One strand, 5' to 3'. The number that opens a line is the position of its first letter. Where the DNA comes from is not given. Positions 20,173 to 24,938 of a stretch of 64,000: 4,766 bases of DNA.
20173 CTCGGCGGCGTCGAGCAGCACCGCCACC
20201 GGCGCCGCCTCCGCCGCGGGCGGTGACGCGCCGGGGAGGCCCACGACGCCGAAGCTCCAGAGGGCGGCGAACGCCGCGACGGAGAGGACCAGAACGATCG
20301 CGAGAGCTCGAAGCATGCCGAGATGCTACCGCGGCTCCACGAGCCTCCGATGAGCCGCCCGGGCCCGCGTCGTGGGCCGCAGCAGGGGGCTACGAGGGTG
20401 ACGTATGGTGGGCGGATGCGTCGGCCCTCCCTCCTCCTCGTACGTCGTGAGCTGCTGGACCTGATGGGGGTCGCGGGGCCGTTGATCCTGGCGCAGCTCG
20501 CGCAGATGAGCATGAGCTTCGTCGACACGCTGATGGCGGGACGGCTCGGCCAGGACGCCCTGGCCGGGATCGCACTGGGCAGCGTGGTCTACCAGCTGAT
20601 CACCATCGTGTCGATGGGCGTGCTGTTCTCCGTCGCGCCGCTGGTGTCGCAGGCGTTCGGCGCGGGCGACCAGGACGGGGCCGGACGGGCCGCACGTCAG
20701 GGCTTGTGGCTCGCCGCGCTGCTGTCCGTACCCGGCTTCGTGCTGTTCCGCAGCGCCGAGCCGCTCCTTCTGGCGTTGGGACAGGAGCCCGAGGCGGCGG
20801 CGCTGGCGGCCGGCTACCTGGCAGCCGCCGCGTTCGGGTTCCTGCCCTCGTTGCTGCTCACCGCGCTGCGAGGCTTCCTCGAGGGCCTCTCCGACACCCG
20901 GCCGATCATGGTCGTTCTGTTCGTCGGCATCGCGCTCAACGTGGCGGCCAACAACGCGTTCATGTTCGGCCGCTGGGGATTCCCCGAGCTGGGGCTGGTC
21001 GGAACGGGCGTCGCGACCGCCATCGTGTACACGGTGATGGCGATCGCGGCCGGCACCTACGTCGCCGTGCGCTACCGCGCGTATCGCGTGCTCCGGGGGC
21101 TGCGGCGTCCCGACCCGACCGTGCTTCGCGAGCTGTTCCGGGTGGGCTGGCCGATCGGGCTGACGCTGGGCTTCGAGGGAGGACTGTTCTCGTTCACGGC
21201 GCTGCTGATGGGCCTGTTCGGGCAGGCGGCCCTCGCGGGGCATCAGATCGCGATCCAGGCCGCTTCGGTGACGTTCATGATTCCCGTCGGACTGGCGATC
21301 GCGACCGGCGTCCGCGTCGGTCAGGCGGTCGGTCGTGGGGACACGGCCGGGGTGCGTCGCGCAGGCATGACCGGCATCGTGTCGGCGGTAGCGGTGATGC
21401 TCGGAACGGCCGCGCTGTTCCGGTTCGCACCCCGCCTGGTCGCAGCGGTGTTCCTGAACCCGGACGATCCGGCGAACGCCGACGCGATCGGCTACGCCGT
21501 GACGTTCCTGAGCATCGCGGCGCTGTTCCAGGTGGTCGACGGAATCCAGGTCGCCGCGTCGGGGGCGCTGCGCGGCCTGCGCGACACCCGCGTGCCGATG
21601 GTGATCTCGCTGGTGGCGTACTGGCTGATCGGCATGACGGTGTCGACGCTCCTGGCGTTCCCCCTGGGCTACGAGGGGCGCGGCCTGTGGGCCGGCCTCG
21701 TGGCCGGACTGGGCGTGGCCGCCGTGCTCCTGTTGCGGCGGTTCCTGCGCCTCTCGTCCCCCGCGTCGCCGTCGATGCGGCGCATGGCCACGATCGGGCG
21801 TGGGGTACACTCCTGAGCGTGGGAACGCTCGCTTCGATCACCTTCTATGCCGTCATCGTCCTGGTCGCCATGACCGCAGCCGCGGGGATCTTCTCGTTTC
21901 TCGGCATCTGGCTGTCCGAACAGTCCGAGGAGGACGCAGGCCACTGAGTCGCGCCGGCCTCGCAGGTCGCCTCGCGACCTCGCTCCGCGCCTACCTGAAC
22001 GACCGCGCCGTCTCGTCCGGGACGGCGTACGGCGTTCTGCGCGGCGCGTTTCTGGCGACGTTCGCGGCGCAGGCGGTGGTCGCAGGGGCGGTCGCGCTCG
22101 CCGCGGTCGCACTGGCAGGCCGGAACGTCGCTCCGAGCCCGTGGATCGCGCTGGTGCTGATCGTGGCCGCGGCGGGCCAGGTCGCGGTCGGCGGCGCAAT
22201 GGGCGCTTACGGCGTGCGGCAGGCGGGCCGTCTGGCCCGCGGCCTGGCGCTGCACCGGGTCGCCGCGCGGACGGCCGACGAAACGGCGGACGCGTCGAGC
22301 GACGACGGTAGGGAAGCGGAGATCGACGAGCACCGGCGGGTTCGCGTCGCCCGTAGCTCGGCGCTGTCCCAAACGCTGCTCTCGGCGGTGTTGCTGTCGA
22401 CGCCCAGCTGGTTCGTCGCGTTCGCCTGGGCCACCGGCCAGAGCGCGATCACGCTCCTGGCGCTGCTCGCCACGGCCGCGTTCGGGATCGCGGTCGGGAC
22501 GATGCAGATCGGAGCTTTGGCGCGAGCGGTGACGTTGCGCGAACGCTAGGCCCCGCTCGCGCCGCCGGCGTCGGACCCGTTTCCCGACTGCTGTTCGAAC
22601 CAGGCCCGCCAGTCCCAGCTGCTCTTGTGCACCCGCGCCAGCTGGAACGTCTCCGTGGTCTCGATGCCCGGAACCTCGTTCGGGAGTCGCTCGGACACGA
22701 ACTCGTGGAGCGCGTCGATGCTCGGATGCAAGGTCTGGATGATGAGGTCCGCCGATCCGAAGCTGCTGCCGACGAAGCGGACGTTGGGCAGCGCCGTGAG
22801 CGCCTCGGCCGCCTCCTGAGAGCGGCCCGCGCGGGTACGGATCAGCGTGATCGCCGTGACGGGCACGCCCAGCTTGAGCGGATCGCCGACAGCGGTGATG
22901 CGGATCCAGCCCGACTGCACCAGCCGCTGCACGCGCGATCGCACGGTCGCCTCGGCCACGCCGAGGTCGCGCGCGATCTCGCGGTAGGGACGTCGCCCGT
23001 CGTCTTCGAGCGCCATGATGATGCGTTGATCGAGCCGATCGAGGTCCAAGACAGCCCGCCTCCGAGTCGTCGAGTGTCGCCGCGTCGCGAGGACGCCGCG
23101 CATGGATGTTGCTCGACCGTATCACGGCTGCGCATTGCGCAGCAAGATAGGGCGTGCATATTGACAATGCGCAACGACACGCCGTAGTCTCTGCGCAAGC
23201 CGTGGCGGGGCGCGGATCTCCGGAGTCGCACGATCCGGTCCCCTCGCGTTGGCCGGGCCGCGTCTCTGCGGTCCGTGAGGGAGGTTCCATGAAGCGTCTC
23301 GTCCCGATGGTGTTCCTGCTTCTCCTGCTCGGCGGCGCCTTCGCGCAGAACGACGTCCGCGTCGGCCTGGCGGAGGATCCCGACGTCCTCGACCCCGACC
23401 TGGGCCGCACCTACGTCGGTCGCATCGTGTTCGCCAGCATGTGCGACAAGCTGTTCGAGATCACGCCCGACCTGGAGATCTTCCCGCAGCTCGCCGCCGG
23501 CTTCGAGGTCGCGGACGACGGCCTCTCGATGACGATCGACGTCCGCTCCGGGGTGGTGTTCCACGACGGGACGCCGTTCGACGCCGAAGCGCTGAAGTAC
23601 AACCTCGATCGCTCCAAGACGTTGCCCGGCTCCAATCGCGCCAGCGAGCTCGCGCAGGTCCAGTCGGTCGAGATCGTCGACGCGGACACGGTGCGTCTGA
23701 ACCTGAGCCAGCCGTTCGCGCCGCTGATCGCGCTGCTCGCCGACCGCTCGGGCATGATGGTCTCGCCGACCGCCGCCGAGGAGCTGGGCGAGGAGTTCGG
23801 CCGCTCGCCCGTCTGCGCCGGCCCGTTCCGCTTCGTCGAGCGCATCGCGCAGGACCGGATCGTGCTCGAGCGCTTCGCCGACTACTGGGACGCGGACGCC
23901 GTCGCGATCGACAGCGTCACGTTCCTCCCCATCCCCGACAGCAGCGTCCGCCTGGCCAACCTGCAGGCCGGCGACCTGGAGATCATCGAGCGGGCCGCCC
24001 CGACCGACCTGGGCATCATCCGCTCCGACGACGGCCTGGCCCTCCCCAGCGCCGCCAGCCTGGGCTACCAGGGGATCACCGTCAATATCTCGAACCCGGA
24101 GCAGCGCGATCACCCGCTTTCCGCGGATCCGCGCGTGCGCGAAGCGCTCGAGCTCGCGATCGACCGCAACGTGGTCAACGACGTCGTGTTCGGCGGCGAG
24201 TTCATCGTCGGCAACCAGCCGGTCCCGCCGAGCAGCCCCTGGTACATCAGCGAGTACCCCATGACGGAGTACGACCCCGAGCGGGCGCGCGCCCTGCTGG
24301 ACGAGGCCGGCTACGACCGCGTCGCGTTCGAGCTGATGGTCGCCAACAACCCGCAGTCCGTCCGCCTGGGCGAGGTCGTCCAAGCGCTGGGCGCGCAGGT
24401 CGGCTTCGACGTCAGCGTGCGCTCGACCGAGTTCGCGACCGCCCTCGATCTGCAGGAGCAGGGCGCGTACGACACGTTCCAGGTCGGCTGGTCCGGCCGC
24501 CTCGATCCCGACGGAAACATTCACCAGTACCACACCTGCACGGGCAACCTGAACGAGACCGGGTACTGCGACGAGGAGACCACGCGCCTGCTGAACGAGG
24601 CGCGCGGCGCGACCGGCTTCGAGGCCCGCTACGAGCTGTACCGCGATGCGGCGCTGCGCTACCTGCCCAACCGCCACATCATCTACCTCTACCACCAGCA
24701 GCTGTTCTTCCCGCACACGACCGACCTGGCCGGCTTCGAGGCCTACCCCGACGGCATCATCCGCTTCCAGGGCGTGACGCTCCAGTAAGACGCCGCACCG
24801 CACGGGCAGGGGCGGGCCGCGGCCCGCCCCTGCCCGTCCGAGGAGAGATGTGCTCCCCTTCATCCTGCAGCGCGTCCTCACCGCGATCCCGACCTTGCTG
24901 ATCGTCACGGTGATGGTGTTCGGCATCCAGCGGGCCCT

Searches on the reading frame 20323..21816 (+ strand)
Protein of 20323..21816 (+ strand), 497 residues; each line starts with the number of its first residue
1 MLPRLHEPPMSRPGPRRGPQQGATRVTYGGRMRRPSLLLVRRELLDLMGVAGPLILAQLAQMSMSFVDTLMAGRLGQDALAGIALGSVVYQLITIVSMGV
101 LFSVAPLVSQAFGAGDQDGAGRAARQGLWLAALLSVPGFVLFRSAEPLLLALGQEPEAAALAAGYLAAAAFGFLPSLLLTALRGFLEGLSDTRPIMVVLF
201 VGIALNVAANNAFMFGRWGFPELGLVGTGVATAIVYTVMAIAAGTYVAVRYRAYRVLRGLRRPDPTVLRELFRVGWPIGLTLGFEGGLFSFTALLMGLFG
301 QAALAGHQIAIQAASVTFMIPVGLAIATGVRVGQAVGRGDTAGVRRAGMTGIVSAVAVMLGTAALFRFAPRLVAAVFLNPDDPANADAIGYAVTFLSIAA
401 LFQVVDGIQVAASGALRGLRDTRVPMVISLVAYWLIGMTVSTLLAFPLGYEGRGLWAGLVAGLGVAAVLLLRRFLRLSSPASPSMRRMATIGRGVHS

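Call 48: search_protein_families(library=pfam, proteins=[window:20323-21816:+], max_evalue=0.00001)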
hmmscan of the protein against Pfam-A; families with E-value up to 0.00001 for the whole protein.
window:20323-21816:+ (497 aa): 1 family
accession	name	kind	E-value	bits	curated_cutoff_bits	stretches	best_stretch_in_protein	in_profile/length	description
PF01554.23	MatE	-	2.1e-60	203.5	24.9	2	53-209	1-158/161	MatE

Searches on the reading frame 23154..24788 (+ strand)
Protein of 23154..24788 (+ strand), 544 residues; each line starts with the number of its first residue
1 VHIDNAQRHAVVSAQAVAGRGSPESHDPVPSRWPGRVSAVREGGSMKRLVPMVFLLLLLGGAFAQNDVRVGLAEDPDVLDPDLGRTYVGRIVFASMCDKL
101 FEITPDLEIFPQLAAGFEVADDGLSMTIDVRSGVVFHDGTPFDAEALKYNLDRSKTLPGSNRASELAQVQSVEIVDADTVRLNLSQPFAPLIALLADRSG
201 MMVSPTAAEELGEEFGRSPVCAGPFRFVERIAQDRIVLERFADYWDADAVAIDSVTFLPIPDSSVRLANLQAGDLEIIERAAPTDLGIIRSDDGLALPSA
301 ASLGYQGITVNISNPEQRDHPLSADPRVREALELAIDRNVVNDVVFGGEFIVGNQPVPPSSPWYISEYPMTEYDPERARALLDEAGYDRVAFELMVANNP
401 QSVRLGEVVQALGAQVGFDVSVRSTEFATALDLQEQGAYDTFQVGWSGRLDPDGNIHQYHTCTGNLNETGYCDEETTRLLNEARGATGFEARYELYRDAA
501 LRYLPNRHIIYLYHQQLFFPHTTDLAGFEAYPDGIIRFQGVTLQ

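Call 48: search_protein_families(library=pfam, proteins=[window:23154-24788:+], max_evalue=0.00001)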
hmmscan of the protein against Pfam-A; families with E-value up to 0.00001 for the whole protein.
window:23154-24788:+ (544 aa): 1 family
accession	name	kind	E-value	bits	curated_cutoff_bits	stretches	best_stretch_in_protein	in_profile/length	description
PF00496.27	SBP_bac_5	-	8.1e-80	269.1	32.4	1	109-465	2-366/368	Bacterial extracellular solute-binding proteins, family 5 Middle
